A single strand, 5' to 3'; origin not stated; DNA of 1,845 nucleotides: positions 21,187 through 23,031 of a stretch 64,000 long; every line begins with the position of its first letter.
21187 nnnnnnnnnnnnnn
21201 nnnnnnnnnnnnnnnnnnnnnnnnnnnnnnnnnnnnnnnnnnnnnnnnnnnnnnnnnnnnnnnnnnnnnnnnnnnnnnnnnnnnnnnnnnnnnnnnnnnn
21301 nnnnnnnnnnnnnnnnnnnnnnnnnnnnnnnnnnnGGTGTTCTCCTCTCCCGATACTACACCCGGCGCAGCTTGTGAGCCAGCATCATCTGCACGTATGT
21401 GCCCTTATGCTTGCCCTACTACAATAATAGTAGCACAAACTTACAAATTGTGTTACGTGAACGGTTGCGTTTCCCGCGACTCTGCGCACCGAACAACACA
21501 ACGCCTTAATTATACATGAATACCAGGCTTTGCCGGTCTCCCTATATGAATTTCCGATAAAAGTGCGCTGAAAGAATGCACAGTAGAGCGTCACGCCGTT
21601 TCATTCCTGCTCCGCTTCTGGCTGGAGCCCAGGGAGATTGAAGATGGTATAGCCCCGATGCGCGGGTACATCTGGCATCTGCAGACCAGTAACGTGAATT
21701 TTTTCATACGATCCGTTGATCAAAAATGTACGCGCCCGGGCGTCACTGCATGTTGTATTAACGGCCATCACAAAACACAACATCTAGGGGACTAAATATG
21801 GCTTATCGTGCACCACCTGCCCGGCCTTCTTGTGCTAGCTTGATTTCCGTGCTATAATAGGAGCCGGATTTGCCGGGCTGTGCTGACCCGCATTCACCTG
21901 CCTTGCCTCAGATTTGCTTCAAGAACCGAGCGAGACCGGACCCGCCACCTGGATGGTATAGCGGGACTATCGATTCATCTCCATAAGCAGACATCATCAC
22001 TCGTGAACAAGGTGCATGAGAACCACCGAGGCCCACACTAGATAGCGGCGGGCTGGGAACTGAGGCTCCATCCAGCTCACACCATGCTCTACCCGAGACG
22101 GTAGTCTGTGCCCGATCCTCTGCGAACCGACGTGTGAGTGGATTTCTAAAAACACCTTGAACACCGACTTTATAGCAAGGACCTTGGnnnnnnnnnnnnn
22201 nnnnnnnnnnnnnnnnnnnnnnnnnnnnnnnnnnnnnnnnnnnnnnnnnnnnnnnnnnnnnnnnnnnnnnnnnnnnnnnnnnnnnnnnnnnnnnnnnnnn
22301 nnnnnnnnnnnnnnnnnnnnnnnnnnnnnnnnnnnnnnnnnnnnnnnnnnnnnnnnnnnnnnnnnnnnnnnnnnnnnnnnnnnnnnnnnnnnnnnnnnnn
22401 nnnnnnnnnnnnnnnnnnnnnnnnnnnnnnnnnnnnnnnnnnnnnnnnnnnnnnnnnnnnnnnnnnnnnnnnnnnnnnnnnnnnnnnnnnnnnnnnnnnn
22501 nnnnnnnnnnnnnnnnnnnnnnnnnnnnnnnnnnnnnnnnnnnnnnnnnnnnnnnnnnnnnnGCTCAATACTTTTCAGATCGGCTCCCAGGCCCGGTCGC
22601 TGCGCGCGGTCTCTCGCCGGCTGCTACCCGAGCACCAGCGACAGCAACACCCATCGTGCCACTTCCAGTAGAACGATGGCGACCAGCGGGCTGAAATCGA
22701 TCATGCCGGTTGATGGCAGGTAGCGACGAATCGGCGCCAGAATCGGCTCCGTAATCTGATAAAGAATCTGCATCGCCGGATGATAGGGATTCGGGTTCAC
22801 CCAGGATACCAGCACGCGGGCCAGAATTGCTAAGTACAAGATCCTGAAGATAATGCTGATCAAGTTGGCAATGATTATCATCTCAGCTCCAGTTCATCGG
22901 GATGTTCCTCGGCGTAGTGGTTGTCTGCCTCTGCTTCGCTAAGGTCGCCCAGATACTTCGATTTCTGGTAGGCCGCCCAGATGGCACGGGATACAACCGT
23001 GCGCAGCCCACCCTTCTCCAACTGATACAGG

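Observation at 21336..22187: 850-bp AT-rich non-coding island between a SARP-NB-ARC-TPR regulator and an orphan OmpR-type wHTH gene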

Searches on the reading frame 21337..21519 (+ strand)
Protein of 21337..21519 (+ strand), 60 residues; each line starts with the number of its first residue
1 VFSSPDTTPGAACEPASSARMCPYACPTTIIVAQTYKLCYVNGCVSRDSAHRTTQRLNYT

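Call 52: search_protein_families(library=pfam, proteins=[window:21337-21519:+], max_evalue=10)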
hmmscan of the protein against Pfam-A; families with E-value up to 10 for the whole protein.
window:21337-21519:+ (60 aa): 0 families

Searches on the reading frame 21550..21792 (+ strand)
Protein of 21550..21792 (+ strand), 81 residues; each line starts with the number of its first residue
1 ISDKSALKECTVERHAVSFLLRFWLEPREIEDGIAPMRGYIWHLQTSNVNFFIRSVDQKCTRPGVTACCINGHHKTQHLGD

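Call 74: search_protein_families(library=pfam, proteins=[window:21550-21792:+], max_evalue=10)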
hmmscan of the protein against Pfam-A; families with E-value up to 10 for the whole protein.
window:21550-21792:+ (81 aa): 0 families
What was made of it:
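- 21586..21693 (+): Remnant of a SARP-associated small protein gene (family of 72-91 aa). The open frame runs 21550-21795. The only nearby ATG (21576-78) is out of frame and there is no SD. The C-terminal conserved helix is lost. No Pfam match (call 74).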

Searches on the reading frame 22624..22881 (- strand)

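Call 7: search_protein_families(library=pfam, proteins=[window:22624-22881:-])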
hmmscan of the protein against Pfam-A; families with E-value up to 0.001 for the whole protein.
window:22624-22881:- (85 aa): 1 family
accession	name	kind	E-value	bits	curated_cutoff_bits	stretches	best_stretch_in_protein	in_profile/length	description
PF02325.22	YGGT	-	7.4e-23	81.2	27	1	10-79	2-70/70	YGGT family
